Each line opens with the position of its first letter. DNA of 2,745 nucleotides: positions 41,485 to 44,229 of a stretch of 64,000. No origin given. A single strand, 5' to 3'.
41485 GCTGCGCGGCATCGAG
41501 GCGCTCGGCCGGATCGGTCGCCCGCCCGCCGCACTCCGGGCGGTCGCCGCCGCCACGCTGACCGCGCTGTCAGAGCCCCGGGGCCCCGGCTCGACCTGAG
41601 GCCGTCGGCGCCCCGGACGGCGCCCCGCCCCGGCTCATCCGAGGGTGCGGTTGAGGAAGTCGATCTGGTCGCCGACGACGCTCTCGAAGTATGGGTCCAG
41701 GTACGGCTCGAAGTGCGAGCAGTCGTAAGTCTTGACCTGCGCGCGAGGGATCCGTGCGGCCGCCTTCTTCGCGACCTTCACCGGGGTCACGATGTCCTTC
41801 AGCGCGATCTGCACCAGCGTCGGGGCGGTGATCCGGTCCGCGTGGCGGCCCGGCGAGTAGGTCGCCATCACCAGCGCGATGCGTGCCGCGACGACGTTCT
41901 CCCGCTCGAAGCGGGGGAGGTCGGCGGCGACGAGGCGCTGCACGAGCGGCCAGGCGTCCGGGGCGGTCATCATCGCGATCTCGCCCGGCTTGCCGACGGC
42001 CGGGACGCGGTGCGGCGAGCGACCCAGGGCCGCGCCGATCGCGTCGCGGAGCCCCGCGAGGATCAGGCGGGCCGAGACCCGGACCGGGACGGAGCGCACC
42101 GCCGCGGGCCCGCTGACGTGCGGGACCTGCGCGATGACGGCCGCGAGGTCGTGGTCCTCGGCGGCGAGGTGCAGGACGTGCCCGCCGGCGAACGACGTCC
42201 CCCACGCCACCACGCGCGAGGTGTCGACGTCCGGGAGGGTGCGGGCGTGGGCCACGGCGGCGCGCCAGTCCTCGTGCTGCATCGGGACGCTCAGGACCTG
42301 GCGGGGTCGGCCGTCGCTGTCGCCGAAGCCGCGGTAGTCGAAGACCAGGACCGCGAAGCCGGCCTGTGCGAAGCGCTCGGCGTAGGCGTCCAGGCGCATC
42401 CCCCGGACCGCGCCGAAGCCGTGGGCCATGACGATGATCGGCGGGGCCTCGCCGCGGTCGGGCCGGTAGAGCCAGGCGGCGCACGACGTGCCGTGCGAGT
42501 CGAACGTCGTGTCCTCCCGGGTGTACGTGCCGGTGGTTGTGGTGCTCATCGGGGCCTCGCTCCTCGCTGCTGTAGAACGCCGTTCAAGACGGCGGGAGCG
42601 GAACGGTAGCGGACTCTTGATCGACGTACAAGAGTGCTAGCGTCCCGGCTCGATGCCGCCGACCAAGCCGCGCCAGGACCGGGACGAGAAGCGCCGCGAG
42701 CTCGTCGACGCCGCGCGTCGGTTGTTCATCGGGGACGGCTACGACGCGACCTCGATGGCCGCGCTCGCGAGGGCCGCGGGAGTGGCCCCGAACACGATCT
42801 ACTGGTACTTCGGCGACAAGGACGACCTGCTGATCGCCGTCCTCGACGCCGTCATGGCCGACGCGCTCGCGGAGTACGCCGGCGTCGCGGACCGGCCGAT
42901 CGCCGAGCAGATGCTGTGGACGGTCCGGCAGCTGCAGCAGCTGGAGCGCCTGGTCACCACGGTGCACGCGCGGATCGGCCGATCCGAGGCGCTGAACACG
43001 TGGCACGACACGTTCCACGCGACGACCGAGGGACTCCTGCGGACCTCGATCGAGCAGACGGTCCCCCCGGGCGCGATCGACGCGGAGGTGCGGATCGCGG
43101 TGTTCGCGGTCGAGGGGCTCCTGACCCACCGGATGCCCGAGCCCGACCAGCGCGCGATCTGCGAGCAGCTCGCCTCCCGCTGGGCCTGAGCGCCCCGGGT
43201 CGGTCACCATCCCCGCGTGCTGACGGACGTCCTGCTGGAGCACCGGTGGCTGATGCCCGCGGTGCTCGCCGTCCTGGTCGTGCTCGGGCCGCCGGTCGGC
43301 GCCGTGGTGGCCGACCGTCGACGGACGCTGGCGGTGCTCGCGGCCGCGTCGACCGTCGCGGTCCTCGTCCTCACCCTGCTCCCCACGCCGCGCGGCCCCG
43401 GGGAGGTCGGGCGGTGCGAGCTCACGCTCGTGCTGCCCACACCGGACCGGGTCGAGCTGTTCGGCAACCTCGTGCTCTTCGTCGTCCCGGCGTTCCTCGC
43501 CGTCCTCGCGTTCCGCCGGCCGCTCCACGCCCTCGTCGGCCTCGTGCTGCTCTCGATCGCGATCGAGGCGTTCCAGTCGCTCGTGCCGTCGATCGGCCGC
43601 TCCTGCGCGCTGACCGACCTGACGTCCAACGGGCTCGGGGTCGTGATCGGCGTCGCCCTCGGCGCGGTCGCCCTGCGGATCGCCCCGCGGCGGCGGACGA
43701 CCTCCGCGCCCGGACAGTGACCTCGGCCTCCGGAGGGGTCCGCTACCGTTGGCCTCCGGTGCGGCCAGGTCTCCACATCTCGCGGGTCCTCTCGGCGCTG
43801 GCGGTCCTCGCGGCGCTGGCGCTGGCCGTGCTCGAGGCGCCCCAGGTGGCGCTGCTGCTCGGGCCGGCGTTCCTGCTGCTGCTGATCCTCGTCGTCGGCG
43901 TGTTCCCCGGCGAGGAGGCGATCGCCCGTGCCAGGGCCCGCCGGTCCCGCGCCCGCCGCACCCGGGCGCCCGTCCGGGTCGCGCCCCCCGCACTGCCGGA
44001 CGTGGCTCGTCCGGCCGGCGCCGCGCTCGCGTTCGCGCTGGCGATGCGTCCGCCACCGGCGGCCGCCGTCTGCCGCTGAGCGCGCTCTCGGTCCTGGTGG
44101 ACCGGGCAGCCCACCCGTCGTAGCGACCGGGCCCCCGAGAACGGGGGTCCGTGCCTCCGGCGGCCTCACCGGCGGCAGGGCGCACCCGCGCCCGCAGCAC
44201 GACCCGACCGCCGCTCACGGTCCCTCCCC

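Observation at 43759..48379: Non-canonical iron/copper uptake operon: PepSY-TM + P19-like lipoprotein + Tat DyP-like protein + His-anchored protein, no Ftr1/EfeU permease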

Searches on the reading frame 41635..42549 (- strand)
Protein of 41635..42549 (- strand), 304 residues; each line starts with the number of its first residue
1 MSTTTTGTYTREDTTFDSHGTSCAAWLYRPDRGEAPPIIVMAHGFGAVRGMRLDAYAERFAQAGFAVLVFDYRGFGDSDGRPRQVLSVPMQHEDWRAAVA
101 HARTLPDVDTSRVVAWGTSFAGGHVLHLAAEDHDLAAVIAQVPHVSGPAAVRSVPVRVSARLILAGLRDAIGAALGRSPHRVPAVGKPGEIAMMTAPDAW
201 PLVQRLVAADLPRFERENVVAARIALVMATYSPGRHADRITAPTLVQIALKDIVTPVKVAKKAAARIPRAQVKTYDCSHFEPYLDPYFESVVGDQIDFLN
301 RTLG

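Call 99: search_protein_families(library=pfam, max_evalue=0.01, proteins=[window:41635-42549:-])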
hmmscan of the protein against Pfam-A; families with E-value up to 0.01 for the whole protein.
window:41635-42549:- (304 aa): 11 families
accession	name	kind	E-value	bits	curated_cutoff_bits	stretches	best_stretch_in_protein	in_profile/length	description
PF12146.15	Hydrolase_4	-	2.1e-17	63.7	27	1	37-275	5-227/239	Serine aminopeptidase, S33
PF02129.25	Peptidase_S15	-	8.2e-14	52.3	23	1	20-147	2-132/262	X-Pro dipeptidyl-peptidase (S15 family)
PF00561.26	Abhydrolase_1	-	6.1e-13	49.4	25.8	1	37-143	1-102/245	alpha/beta hydrolase fold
PF05448.18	AXE1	-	1.1e-10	41.2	21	2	95-146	160-211/321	Acetyl xylan esterase (AXE1)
PF12697.13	Abhydrolase_6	-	7.7e-10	40.2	26.3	1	39-286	1-211/217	Alpha/beta hydrolase family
PF12740.14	PETase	-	3.2e-08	33.7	28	1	6-173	22-183/263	PET hydrolase-like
PF01738.24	DLH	-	3.3e-07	30.6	21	1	24-143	2-129/217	Dienelactone hydrolase family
PF20434.5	BD-FAE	-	7.9e-07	29.2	26.8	1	27-134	3-111/215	BD-FAE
PF00326.27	Peptidase_S9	-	1e-05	25.6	22.6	1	57-144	7-98/213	Prolyl oligopeptidase family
PF06500.17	FrsA-like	-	0.0043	16.3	22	1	15-141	172-296/414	Esterase FrsA-like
PF03403.19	PAF-AH_p_II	-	0.0062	15.6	20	0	33-73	97-136/372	Platelet-activating factor acetylhydrolase, isoform II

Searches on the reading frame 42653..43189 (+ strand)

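Call 99: search_protein_families(library=pfam, max_evalue=0.01, proteins=[window:42653-43189:+])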
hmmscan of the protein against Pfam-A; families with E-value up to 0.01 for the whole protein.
window:42653-43189:+ (178 aa): 1 family
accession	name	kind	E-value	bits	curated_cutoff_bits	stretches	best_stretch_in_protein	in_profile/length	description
PF00440.29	TetR_N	-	8.5e-21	73.9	24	1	17-63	1-47/47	Bacterial regulatory proteins, tetR family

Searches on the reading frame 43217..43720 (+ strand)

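Call 99: search_protein_families(library=pfam, max_evalue=0.01, proteins=[window:43217-43720:+])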
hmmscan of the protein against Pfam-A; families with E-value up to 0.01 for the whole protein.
window:43217-43720:+ (167 aa): 1 family
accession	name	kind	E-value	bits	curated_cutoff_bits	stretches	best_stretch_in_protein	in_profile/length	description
PF04892.17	VanZ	-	3.8e-11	44.1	30.1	1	79-149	53-122/126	VanZ like family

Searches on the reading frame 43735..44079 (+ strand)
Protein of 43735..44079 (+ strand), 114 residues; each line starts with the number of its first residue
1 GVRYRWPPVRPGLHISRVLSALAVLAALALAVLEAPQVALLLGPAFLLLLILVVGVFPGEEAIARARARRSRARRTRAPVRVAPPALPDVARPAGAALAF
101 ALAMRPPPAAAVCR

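Call 5: search_protein_families(library=ncbifam, proteins=[window:43735-44079:+], max_evalue=0.1)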
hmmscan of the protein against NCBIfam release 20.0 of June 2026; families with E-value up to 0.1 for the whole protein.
window:43735-44079:+ (114 aa): 0 families

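Call 99: search_protein_families(library=pfam, max_evalue=0.01, proteins=[window:43759-44079:+])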
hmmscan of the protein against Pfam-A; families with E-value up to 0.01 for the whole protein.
window:43759-44079:+ (106 aa): 0 families
